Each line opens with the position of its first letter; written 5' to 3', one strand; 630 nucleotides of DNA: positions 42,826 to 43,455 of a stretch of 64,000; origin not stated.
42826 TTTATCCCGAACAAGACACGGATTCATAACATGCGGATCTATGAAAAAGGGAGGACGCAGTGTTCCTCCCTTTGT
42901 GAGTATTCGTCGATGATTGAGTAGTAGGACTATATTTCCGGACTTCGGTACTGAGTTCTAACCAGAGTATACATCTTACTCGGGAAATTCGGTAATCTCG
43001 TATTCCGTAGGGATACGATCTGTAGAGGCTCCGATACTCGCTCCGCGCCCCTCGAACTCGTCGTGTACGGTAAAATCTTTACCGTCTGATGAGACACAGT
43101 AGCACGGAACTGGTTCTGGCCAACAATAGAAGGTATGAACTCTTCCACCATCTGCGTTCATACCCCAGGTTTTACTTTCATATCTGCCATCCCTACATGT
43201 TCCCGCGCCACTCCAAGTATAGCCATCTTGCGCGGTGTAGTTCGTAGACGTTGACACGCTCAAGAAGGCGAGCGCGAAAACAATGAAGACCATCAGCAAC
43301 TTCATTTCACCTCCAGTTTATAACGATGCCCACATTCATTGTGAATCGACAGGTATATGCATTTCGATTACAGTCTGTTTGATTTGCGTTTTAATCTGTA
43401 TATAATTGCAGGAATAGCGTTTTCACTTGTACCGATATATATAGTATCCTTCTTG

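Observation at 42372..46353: Low-GC island encoding three secreted hypothetical proteins downstream of a high-GC hypothetical gene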

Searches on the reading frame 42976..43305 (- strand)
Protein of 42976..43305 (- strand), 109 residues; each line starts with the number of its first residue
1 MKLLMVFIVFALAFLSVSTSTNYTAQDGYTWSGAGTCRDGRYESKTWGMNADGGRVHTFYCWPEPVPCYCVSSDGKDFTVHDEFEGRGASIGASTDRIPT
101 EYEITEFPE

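Call 3: search_protein_families(library=pfam, proteins=[window:42976-43305:-], max_evalue=1)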
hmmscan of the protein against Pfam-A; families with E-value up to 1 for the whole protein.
window:42976-43305:- (109 aa): 0 families

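Call 4: search_protein_families(library=ncbifam, proteins=[window:42976-43305:-], max_evalue=1)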
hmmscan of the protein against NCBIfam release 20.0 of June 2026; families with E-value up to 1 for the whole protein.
window:42976-43305:- (109 aa): 0 families

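Call 8: list_cluster_members(proteins=[window:42976-43305:-, window:43368-43781:-, window:43792-44985:-, window:45226-46353:-, window:45226-46287:-, window:41085-42371:-, window:43792-45219:-])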
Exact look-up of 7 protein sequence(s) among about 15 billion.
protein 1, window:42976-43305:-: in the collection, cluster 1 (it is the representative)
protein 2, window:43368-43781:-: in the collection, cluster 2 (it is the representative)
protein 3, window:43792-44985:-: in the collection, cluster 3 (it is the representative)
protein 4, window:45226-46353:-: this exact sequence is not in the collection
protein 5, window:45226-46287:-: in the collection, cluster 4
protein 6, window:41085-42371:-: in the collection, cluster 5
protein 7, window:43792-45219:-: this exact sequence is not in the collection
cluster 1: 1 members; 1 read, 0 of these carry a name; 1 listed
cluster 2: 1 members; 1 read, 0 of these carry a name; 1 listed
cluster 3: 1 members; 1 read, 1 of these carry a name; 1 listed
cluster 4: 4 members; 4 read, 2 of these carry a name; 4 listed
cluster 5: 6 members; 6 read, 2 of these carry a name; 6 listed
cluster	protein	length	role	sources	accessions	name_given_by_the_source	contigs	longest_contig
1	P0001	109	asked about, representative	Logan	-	-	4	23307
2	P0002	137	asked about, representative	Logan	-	-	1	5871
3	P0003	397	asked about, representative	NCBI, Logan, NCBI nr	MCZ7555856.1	MAG: hypothetical protein M5R41_05580 [Bacteroidia bacterium] | hypothetical protein [Bacteroidia bacterium]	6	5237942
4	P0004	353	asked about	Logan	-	-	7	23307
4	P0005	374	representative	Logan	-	-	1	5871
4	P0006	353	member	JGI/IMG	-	hypothetical protein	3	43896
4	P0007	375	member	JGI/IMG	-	hypothetical protein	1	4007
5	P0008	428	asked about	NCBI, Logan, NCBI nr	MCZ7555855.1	MAG: Glu/Leu/Phe/Val dehydrogenase [Bacteroidia bacterium] | Glu/Leu/Phe/Val dehydrogenase [Bacteroidia bacterium]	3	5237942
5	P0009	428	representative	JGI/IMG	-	glutamate dehydrogenase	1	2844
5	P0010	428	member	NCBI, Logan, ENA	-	-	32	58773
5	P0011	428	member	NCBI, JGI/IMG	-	-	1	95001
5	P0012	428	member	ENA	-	-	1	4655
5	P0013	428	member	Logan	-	-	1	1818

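Call 10: find_encoding_contigs(protein=P0001, flank=10000, max_places=6)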
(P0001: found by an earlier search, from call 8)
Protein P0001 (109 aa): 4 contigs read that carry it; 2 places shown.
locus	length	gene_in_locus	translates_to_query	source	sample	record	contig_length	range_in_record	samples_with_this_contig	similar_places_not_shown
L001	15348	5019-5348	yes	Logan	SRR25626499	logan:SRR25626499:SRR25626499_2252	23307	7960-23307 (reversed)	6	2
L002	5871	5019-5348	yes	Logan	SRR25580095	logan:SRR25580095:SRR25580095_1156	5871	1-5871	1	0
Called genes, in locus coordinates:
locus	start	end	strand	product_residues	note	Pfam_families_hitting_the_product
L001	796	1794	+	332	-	PF00892:EamA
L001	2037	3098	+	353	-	-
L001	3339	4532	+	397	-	-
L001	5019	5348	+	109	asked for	-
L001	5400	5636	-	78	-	-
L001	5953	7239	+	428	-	PF02812:ELFV_dehydrog_N, PF00208:ELFV_dehydrog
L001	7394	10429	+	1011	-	PF00072:Response_reg (weak), PF01326:PPDK_N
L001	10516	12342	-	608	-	PF00270:DEAD, PF04851:ResIII (weak), PF00271:Helicase_C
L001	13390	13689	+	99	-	PF01909:NTP_transf_2, PF18765:Polbeta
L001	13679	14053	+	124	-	PF01934:HepT-like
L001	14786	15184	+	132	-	-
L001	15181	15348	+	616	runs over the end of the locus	-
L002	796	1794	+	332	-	PF00892:EamA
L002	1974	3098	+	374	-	-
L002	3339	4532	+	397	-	-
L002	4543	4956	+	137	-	-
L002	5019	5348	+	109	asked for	-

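Call 11: find_encoding_contigs(protein=P0006, flank=10000, max_places=6)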
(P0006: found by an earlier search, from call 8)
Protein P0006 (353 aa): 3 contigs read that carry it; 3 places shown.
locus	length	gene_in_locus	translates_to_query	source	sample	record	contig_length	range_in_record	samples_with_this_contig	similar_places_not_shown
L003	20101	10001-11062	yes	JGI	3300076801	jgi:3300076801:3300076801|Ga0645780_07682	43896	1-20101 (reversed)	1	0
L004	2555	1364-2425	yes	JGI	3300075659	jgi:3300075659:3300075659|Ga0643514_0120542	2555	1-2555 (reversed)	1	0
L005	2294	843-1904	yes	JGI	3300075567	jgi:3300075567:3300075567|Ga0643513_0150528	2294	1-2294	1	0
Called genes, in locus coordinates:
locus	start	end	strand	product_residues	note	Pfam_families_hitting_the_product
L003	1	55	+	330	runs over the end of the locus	PF08100:Dimerisation, PF00891:Methyltransf_2, PF13489:Methyltransf_23 (weak)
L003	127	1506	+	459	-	PF05222:AlaDh_PNT_N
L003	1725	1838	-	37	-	-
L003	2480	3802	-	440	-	PF01488:Shikimate_DH, PF03435:Sacchrp_dh_NADP, PF13460:NAD_binding_10 (weak), PF16653:Sacchrp_dh_C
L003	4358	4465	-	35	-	-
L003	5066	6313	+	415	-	PF13173:AAA_14, PF13635:DUF4143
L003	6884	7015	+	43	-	-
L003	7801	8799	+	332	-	PF00892:EamA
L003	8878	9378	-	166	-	-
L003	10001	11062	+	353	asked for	-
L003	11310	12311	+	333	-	-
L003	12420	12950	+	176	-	-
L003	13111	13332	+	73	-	-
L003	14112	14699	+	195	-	PF00081:Sod_Fe_N, PF02777:Sod_Fe_C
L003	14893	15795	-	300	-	PF13557:Phenol_MetA_deg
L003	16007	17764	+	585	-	PF13231:PMT_2 (weak)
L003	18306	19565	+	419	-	PF00078:RVT_1, PF08388:GIIM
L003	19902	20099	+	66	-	?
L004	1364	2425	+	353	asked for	-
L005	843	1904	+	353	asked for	-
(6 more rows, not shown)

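Call 15: find_homologous_proteins(query=P0003, max_evalue=0.01)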
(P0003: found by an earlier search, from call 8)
Query P0003 (397 aa): 1 proteins with E <= 0.01 among 6171 candidates.
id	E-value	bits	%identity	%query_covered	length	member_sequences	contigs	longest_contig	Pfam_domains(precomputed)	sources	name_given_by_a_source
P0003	6.3e-266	899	100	100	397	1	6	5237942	-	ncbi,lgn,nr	ncbi:MAG: hypothetical protein M5R41_05580 [Bacteroidia bacterium]|nr:hypothetical protein [Bacteroi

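Call 17: find_homologous_proteins(query=P0004, max_evalue=0.01)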
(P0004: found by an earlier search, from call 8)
Query P0004 (353 aa): 3 proteins with E <= 0.01 among 5299 candidates.
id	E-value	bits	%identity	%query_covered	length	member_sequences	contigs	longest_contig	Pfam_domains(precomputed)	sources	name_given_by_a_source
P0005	1.6e-240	815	100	100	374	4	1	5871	-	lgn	-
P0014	3.1e-152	525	100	66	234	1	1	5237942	-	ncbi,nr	ncbi:MAG: hypothetical protein M5R41_05585 [Bacteroidia bacterium]|nr:hypothetical protein [Bacteroi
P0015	1.8e-91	325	66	65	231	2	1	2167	-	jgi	jgi:hypothetical protein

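Call 22: search_protein_families(library=phrogs, proteins=[P0001, P0002, P0003, P0004], max_evalue=1)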
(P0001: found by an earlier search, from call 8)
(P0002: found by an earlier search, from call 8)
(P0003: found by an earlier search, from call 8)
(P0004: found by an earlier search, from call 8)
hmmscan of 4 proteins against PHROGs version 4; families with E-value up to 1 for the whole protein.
P0001 (109 aa): 0 families

P0002 (137 aa): 1 family
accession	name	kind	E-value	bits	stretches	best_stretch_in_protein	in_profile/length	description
phrog_11461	-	unknown function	0.055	14.7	1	75-131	28-84/85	-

P0003 (397 aa): 0 families

P0004 (353 aa): 0 families

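Call 23: search_protein_families(library=padloc, proteins=[P0001, P0002, P0003, P0004], max_evalue=1)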
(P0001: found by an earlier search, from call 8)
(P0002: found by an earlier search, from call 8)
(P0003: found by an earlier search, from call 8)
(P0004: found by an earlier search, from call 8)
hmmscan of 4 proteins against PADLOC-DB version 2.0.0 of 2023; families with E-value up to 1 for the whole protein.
P0001 (109 aa): 0 families

P0002 (137 aa): 0 families

P0003 (397 aa): 0 families

P0004 (353 aa): 0 families

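Call 24: search_solved_structures(query=P0002, max_evalue=10)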
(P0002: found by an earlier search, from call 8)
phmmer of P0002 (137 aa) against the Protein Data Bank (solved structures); distinct sequences matched with E-value up to 10: 2.
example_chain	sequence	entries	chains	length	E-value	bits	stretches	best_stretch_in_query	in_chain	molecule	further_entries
1vkz_A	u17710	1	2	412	0.053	17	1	78-105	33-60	Phosphoribosylamine--glycine ligase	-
8ir2_A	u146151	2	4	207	0.51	13.9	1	50-120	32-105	SMC5-SMC6 complex localization factor protein 1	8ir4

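Call 25: search_protein_representatives(protein=P0003)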
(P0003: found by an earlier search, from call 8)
Query: 397 residues. Proteins with E-value up to 0.001 (for the whole library): 10; up to 1e-10: 8; up to 1e-30: 2. The best 10 are listed.
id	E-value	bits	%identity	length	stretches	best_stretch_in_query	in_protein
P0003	2.0e-266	899.2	100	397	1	1-397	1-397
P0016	1.4e-33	132.8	27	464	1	34-374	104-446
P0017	1.7e-21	93.0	25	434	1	35-393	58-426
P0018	1.0e-17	80.6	25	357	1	44-372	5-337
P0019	1.0e-14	70.7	22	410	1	25-372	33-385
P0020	3.7e-13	65.6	22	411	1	16-357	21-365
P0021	2.5e-12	62.9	33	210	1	10-144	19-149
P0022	2.9e-12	62.6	23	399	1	11-358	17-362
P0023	2.5e-07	46.4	25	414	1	42-302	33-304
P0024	5.1e-04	35.5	23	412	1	42-327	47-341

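Call 27: find_encoding_contigs(protein=P0016, flank=6000, max_places=3)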
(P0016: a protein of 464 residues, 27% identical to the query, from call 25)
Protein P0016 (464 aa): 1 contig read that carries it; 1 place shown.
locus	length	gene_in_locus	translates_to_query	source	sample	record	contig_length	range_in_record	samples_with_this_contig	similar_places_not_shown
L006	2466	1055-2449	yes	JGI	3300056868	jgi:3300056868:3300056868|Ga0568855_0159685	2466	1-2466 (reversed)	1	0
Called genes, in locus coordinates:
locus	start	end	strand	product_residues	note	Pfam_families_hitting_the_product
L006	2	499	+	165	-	?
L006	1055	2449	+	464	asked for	-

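Call 28: find_encoding_contigs(protein=P0017, flank=6000, max_places=3)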
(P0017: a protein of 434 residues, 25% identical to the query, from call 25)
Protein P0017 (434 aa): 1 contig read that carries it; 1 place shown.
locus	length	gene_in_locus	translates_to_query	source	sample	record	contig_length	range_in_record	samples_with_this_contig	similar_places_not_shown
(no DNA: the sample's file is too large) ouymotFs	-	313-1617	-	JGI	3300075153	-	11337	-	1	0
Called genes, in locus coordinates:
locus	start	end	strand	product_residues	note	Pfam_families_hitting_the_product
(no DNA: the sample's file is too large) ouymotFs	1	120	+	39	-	?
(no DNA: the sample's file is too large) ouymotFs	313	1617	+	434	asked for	-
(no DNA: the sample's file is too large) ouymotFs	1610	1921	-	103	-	-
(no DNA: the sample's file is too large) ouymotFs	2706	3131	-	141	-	PF00571:CBS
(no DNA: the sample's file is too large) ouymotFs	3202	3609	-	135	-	PF07681:DoxX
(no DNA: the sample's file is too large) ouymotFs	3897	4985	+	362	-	PF03706:LPG_synthase_TM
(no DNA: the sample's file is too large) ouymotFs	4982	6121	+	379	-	PF00724:Oxidored_FMN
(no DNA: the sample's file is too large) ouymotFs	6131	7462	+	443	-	PF13579:Glyco_trans_4_4 (weak), PF13439:Glyco_transf_4 (weak)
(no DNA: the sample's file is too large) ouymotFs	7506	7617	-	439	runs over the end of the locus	PF00578:AhpC-TSA, PF08534:Redoxin, PF13905:Thioredoxin_8 (weak)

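Call 30: find_encoding_contigs(protein=P0019, flank=6000, max_places=3)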
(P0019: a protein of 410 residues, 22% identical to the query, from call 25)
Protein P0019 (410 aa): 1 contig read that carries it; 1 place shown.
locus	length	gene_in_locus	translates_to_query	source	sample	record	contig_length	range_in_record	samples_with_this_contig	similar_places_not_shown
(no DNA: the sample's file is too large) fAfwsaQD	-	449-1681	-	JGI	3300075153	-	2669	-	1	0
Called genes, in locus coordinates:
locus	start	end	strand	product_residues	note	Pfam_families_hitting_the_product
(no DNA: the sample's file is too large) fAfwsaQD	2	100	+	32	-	?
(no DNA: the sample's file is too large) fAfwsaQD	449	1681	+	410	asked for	-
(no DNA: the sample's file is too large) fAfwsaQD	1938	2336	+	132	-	-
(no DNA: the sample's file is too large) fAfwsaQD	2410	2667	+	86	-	?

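Call 31: find_encoding_contigs(protein=P0020, flank=6000, max_places=3)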
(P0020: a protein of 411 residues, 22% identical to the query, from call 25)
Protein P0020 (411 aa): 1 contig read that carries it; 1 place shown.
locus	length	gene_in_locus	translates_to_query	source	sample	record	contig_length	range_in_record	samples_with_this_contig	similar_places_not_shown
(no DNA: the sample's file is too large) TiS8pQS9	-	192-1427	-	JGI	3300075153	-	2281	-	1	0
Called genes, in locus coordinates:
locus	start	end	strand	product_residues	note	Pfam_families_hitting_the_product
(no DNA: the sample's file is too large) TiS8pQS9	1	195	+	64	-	?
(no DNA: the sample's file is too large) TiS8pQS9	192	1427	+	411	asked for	-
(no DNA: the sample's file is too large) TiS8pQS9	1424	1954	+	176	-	-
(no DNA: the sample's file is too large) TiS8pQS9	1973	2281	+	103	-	?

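Call 35: find_homologous_proteins(query=P0002, max_evalue=10)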
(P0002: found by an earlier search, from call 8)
Query P0002 (137 aa): 1 proteins with E <= 10 among 13 candidates.
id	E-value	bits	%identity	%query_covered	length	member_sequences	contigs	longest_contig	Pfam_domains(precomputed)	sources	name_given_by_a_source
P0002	9.9e-87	306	100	100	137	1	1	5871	-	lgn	-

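Call 36: find_encoding_contigs(protein=P0022, flank=8000, max_places=3)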
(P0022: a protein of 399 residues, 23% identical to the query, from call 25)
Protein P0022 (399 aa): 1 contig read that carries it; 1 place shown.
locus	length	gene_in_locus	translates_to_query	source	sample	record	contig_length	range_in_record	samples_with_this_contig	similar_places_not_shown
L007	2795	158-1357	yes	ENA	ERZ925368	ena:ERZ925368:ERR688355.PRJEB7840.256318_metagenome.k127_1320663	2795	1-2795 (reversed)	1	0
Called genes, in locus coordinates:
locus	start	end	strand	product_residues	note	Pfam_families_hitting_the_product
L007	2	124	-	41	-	?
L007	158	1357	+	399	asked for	-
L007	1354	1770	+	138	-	-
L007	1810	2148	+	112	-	-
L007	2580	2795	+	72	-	?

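Call 37: find_encoding_contigs(protein=P0024, flank=8000, max_places=3)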
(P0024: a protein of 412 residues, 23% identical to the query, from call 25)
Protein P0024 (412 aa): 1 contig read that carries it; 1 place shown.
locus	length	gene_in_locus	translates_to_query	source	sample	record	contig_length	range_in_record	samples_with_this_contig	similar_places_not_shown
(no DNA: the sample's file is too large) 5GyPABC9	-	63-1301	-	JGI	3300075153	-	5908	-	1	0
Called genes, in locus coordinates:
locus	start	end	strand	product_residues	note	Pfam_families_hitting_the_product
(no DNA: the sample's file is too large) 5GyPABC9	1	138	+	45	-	?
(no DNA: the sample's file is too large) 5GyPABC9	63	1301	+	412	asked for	-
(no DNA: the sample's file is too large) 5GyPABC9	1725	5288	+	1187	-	-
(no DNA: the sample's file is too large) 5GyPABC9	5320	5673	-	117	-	-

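Call 38: find_encoding_contigs(protein=P0023, flank=8000, max_places=3)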
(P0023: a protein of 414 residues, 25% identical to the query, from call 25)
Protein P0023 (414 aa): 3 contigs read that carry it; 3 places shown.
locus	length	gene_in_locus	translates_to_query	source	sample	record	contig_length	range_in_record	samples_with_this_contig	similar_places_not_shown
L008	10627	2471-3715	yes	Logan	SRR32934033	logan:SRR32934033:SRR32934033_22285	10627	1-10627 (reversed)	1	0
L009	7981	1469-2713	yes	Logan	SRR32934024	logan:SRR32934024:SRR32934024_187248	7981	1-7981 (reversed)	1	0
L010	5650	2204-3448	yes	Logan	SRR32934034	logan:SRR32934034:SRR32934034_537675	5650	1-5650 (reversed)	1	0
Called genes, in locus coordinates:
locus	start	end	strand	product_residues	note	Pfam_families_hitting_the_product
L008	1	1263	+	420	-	?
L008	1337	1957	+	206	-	-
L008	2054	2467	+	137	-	-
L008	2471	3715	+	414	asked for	-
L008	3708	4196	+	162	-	-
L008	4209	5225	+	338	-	-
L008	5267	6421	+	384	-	PF18962:Por_Secre_tail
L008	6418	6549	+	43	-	-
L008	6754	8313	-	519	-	PF18962:Por_Secre_tail (weak)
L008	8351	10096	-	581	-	PF00082:Peptidase_S8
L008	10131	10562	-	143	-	-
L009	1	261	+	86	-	?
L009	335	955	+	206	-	-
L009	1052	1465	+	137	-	-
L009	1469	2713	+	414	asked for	-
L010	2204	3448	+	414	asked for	-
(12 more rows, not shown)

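Call 41: predict_structure(alignment_id=A1)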
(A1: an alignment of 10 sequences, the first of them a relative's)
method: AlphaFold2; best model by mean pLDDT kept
length: 397 residues; sequences in the alignment: 10
mean_pLDDT: 84.7   pTM: 0.82
mean pLDDT of the five models: 84.7, 84.3, 83.9, 83.1, 82.8
residues with pLDDT >= 90: 214; 70-90: 130; 50-70: 29; < 50: 24
segments of 3 or more residues with pLDDT < 50: 1-4, 21-31, 301-305
pLDDT, mean of each block of 10 residues (from residue 1): 46 53 42 72 94 89 92 91 95 93 94 83 88 87 93 93 91 82 93 91 76 93 84 77 91 81 88 91 88 85 58 92 94 90 94 86 92 93 84 92
secondary structure, 60 per line:
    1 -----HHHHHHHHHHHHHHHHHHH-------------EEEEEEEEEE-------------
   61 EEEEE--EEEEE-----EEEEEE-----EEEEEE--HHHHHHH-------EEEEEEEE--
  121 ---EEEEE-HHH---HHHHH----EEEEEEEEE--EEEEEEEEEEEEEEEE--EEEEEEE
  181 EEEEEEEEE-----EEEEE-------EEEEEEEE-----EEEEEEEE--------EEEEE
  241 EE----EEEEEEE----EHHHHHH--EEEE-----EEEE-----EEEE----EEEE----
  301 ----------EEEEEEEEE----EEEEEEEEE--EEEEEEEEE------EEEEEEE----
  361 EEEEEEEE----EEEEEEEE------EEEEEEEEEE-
elements in order: H6-24 E38-47 E61-65 E68-72 E78-83 E89-94 H97-103 E111-118 E124-128 H136-140 E145-153 E156-171 E174-189 E195-199 E207-214 E220-227 E236-242 E247-253 H259-264 E267-270 E276-279 E285-288 E293-296 E311-319 E324-332 E335-343 E350-356 E361-368 E373-380 E387-396

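Call 46: fold_search(model_id=the predicted structure, library=pdb)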
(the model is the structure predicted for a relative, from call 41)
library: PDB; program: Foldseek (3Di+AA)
matches with E <= 10: 1303; with E <= 0.001: 344
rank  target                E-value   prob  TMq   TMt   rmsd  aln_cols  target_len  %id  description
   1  8pu0_A                1.5e-07  1.00  0.40  0.17  11.8       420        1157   12  Cryo-EM structure of human Elp123 in complex with tRNA, desulpho-CoA, 5'-deoxyadenosine and methionine (released 2024-04-17)
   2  7sse_A                2.0e-07  1.00  0.39  0.48  10.8       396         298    7  Crystal structure of the WDR domain of human DCAF1 in complex with CYCA-117-70 (released 2021-12-15)
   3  9exf_D                4.9e-07  1.00  0.37  0.39  12.4       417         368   10  Crystal structure of Yeast Clathrin Heavy Chain N-terminal domain bound to YAP1801 peptide (LIDM) (released 2024-11-13)
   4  7mq8_SG               6.2e-07  1.00  0.44  0.45  13.2       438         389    7  Cryo-EM structure of the human SSU processome, state pre-A1 (released 2021-09-22)
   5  5aja_A                6.9e-07  1.00  0.40  0.49  10.0       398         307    8  Crystal structure of mandrill SAMHD1 (amino acid residues 1-114) bound to Vpx isolated from mandrill and human DCAF1 ( (released 2015-04-22)
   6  8shj_A                8.3e-07  1.00  0.35  0.40  12.0       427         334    9  Crystal structure of the WD-repeat domain of human WDR91 in complex with MR45279 (released 2023-07-05)
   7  9bhs_A                8.7e-07  1.00  0.37  0.46  12.0       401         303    8  Crystal structure of the WDR domain of human DCAF1 in complex with OICR-9939 compound (released 2024-05-01)
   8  8cuk_B                9.6e-07  1.00  0.40  0.46   8.6       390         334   10  X-ray Structure of the WD40 domain of HOPS subunit Vps11 from Yeast (released 2022-05-25)
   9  9g33_UQ               1.0e-06  1.00  0.38  0.20  13.5       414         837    9  Stalled 90S - Utp23-Krr1-deltaC3 (released 2025-06-18)
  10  8shj_B                1.0e-06  1.00  0.35  0.41  12.2       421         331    8  Crystal structure of the WD-repeat domain of human WDR91 in complex with MR45279 (released 2023-07-05)
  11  6u42_5L               1.1e-06  1.00  0.28  0.19  16.9       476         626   10  Natively decorated ciliary doublet microtubule (released 2019-11-13)
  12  9c0y                  1.7e-06  1.00  0.38  0.42  13.7       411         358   10  Clathrin terminal domain complexed with Pitstop 2c (released 2024-06-26)
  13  6qnp_A                2.4e-06  1.00  0.38  0.41  13.7       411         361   10  CLATHRIN HEAVY CHAIN N-TERMINAL DOMAIN BOUND TO GTSE1 LIDL MOTIF (released 2019-08-28)
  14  9exf_B                2.4e-06  1.00  0.37  0.39  12.8       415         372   11  Crystal structure of Yeast Clathrin Heavy Chain N-terminal domain bound to YAP1801 peptide (LIDM) (released 2024-11-13)
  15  9exf_A                2.5e-06  1.00  0.38  0.39  12.5       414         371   12  Crystal structure of Yeast Clathrin Heavy Chain N-terminal domain bound to YAP1801 peptide (LIDM) (released 2024-11-13)
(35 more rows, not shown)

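Call 52: find_related_loci(query=P0020, collection=metagenome_contigs, flank=6000)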
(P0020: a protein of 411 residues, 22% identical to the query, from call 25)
Query P0020 (411 aa) in metagenome_contigs; peptide patterns used: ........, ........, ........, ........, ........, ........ (x = any residue, [..] = any of these).
38 stretches matched a pattern, but none encodes a relative of the query by tblastn (E <= 1e-3).
